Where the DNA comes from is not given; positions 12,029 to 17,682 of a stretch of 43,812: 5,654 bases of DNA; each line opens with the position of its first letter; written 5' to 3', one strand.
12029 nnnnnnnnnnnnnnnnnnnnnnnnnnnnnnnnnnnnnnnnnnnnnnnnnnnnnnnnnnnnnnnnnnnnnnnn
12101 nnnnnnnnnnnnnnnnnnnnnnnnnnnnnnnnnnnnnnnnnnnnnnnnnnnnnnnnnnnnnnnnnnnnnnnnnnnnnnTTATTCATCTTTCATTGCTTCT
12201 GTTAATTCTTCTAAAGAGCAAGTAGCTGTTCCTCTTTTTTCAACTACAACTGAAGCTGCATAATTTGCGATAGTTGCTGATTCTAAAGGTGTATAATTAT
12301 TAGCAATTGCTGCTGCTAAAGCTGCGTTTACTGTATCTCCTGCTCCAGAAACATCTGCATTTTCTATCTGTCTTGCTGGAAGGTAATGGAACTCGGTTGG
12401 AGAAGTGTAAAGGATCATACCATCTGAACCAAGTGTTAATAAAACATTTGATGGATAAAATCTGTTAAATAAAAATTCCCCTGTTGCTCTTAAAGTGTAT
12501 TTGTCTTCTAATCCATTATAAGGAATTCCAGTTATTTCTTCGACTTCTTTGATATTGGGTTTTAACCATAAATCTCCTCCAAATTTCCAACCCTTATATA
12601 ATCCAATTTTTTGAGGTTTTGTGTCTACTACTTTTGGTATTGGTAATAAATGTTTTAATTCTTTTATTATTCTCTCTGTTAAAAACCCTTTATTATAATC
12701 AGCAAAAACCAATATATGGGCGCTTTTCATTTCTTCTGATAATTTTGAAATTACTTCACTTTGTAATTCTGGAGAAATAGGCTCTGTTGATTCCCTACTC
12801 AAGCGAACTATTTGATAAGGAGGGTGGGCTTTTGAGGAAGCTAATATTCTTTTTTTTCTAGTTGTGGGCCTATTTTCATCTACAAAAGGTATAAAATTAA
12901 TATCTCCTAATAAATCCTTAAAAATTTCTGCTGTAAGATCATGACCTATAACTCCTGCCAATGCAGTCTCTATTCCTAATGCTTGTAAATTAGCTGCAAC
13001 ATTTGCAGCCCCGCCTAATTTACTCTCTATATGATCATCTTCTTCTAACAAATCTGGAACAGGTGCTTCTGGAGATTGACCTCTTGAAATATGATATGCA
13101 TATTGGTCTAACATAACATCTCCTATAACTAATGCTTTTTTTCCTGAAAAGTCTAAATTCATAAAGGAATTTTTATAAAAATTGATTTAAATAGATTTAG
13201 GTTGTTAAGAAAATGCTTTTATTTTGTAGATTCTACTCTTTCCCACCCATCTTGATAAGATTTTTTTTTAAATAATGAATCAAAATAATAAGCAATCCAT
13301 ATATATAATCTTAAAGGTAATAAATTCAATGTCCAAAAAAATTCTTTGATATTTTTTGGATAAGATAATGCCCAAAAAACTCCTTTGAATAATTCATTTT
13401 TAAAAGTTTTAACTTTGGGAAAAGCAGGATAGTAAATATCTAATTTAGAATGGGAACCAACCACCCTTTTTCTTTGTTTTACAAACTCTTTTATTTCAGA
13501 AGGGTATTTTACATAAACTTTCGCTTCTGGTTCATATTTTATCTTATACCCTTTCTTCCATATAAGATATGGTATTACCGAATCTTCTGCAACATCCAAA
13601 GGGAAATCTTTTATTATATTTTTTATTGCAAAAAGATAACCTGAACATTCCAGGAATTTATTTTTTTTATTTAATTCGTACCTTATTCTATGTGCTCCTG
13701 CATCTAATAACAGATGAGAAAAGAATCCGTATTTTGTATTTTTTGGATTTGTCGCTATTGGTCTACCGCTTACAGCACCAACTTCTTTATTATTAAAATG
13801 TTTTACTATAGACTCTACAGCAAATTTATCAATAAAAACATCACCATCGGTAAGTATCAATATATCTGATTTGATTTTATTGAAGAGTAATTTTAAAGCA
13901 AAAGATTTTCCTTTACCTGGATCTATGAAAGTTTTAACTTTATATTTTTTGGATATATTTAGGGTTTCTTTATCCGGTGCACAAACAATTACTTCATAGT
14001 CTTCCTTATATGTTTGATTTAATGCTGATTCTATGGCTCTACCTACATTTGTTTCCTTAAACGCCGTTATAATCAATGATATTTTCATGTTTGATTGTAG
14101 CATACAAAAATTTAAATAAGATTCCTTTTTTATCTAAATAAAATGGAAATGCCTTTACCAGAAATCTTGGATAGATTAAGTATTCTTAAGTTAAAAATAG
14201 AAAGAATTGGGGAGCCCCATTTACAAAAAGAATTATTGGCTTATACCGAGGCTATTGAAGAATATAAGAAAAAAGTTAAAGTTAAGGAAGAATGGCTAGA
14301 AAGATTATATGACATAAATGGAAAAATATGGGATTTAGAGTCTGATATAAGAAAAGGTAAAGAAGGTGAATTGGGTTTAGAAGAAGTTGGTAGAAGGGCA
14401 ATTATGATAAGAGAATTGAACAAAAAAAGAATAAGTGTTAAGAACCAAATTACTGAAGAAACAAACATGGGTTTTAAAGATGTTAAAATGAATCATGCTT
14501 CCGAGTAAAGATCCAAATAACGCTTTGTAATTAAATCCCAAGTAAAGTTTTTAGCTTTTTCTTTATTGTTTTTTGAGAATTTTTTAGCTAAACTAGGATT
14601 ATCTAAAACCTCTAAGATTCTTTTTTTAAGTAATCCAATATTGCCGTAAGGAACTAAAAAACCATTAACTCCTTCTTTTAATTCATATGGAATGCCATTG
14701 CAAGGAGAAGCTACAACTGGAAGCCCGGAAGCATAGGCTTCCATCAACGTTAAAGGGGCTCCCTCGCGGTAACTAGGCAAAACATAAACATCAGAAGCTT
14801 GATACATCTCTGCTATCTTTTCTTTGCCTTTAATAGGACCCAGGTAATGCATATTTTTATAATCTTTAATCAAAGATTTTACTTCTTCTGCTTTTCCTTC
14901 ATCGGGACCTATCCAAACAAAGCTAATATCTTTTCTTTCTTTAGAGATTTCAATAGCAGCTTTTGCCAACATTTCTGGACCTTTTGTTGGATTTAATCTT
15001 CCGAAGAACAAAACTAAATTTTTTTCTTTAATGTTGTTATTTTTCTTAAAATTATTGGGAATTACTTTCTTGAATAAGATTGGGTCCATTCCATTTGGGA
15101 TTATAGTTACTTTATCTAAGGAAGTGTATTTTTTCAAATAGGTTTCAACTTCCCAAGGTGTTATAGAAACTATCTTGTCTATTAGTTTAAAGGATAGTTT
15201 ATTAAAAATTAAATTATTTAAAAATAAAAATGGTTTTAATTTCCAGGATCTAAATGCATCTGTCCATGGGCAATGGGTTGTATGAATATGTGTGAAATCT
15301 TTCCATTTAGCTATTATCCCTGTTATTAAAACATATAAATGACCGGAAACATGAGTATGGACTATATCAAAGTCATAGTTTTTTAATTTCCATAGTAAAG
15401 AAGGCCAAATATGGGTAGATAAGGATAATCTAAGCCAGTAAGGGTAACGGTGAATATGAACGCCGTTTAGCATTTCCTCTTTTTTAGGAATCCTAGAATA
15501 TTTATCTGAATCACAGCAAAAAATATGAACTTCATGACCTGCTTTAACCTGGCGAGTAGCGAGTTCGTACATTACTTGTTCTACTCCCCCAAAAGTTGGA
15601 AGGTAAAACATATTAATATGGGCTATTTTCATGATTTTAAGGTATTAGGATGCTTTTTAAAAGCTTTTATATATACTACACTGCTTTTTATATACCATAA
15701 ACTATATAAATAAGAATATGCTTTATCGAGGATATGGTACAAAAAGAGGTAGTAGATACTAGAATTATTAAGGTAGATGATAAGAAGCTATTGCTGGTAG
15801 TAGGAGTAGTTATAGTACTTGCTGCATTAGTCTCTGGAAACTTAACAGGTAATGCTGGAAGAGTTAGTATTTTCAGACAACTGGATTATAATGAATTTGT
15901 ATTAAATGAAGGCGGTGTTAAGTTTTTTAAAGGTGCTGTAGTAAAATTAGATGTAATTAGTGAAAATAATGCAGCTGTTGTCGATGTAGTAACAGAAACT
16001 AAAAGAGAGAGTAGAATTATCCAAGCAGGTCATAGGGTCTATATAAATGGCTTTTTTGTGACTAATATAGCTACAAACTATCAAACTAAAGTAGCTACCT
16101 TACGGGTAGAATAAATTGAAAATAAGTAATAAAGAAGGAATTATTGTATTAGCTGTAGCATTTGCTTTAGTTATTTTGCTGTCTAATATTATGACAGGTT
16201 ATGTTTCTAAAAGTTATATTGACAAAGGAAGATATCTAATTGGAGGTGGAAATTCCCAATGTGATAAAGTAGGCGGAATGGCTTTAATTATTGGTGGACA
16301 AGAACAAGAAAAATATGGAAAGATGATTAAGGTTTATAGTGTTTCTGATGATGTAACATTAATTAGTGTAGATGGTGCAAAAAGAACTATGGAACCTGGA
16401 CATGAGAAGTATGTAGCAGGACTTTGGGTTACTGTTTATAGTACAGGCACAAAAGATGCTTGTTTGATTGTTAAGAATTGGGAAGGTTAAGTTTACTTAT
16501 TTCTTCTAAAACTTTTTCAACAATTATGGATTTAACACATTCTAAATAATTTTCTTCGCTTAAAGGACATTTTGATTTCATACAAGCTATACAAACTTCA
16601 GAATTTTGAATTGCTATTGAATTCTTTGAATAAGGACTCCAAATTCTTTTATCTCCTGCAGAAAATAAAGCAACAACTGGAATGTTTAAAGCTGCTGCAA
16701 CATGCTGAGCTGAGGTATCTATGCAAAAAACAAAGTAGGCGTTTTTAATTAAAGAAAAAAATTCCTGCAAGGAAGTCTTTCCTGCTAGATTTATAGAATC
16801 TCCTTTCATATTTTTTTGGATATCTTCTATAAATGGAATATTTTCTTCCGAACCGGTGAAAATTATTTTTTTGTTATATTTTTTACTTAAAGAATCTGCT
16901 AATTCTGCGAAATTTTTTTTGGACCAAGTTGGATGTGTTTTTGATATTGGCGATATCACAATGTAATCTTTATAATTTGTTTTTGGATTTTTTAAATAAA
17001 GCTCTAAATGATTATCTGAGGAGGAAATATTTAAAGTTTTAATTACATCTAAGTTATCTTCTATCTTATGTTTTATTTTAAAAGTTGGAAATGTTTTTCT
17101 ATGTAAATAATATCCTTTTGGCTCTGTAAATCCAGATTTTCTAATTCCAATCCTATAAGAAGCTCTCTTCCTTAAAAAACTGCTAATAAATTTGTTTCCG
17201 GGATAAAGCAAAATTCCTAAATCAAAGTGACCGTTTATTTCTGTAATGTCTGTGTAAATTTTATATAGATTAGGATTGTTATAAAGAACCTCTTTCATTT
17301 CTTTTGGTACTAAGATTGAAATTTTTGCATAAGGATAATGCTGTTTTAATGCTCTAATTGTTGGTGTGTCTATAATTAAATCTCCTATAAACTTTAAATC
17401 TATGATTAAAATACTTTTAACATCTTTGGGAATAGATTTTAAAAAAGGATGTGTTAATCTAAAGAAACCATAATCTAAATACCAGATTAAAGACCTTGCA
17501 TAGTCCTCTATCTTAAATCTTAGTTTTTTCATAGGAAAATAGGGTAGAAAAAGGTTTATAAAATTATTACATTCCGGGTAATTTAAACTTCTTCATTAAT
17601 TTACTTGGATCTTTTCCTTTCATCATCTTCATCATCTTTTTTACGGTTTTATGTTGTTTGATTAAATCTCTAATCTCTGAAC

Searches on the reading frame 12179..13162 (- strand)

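Call 59: search_protein_families(library=pfam, proteins=[window:12179-13162:-], max_evalue=0.0001)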
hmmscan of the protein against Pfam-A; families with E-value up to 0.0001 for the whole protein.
window:12179-13162:- (327 aa): 2 families
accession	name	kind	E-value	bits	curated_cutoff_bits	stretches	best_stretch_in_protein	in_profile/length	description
PF00294.29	PfkB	-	4.4e-31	108.8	25.8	1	9-316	3-299/302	pfkB family carbohydrate kinase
PF08543.17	Phos_pyr_kin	-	1e-06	28.7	27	1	201-300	124-225/246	Phosphomethylpyrimidine kinase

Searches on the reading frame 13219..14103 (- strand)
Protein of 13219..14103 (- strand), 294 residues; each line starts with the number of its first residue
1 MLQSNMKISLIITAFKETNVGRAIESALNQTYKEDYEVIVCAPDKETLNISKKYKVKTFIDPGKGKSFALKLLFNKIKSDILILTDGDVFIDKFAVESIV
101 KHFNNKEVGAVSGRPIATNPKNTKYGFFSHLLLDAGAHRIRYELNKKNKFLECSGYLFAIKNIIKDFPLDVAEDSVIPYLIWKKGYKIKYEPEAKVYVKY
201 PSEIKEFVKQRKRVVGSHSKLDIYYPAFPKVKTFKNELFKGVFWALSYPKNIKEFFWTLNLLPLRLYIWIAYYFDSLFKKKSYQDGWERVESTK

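Call 59: search_protein_families(library=pfam, proteins=[window:13219-14103:-], max_evalue=0.0001)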
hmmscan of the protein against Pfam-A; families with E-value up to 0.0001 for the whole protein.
window:13219-14103:- (294 aa): 4 families
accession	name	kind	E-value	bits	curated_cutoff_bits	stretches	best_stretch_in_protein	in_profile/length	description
PF13641.12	Glyco_tranf_2_3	-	1.6e-14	54.9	27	1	8-215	3-228/230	Glycosyltransferase like family 2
PF00535.33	Glycos_transf_2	-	1.9e-13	51.1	23.3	1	9-148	1-148/168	Glycosyl transferase family 2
PF13506.12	Glyco_transf_21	-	7.8e-06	25.9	21.7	1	66-201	18-157/174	Glycosyl transferase family 21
PF13632.12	Glyco_trans_2_3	-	1.1e-05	25.8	27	1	154-262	75-190/198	Glycosyl transferase family group 2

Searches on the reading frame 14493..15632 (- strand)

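Call 59: search_protein_families(library=pfam, proteins=[window:14493-15632:-], max_evalue=0.0001)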
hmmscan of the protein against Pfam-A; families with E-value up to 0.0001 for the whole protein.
window:14493-15632:- (379 aa): 5 families
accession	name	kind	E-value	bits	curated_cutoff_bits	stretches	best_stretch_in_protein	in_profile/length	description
PF00534.26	Glycos_transf_1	-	1.8e-37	128.9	26.4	1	192-358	3-171/172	Glycosyl transferases group 1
PF13692.12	Glyco_trans_1_4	-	1.1e-30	107.2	27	1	205-345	2-142/142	Glycosyl transferases group 1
PF13439.12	Glyco_transf_4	-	3.3e-25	89.5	28.5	1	14-184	1-168/170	Glycosyltransferase Family 4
PF13579.12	Glyco_trans_4_4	-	7.7e-16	59.3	29.7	1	15-181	1-158/158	Glycosyl transferase 4-like domain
PF20706.3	GT4-conflict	-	2e-11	44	26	1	191-322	181-324/385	Family 4 Glycosyltransferase in conflict systems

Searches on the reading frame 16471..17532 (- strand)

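Call 59: search_protein_families(library=pfam, proteins=[window:16471-17532:-], max_evalue=0.0001)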
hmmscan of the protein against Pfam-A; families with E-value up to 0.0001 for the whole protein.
window:16471-17532:- (353 aa): 1 family
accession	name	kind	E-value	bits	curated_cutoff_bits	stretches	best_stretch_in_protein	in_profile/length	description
PF01075.23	Glyco_transf_9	-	3.7e-26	92.4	22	1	115-324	23-243/247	Glycosyltransferase family 9 (heptosyltransferase)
